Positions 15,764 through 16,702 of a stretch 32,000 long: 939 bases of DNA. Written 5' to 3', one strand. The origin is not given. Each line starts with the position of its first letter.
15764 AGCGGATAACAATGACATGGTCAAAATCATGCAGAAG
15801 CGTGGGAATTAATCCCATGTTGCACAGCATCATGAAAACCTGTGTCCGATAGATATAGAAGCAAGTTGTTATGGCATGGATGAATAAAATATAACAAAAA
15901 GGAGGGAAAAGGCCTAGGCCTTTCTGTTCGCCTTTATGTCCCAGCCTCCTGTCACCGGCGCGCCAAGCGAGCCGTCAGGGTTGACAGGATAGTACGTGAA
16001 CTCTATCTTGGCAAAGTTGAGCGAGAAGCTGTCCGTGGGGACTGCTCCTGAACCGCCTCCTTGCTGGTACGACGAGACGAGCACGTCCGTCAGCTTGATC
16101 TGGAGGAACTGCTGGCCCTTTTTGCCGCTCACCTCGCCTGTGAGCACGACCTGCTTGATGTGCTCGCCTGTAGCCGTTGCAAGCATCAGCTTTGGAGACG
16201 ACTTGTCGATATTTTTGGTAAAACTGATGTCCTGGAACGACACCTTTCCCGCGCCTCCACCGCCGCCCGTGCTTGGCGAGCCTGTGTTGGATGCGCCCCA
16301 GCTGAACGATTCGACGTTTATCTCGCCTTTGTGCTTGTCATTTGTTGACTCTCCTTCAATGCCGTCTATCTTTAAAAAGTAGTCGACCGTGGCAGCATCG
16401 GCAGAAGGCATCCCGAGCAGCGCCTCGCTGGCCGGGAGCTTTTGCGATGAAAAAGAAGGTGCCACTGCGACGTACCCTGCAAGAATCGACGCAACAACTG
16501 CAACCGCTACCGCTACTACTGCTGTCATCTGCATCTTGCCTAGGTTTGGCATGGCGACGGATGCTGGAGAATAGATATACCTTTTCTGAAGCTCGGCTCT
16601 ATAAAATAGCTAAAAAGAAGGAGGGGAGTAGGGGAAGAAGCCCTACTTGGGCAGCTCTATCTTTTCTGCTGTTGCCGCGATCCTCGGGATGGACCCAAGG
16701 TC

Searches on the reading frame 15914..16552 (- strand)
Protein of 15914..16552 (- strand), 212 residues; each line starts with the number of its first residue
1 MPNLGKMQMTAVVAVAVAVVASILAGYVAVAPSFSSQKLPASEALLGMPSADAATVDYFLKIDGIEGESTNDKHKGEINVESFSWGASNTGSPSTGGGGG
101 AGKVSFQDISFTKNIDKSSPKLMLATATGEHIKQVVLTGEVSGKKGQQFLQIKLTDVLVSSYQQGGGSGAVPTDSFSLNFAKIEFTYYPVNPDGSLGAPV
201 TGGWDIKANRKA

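Call 29: find_encoding_contigs(protein=window:15914-16552:-, flank=10000, max_places=1)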
Protein window:15914-16552:- (212 aa): 23 contigs read that carry it; 1 place shown.
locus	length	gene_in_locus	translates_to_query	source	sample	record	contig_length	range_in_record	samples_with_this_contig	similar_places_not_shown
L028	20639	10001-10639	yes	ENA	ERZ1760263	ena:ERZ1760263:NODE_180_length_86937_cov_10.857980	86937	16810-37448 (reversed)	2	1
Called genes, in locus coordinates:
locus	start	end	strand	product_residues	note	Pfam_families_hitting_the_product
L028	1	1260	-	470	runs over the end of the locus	PF06074:Portal_Mu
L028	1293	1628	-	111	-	-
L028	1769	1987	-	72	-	-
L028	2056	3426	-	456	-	-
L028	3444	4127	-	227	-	-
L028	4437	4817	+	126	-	-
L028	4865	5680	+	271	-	PF01904:DUF72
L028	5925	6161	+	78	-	-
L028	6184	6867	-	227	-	-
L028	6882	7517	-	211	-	-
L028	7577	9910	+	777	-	-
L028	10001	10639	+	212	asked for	PF05638:T6SS_HCP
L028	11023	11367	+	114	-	-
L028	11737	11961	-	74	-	-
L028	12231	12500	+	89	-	PF22665:WHD_DUF6293 (weak)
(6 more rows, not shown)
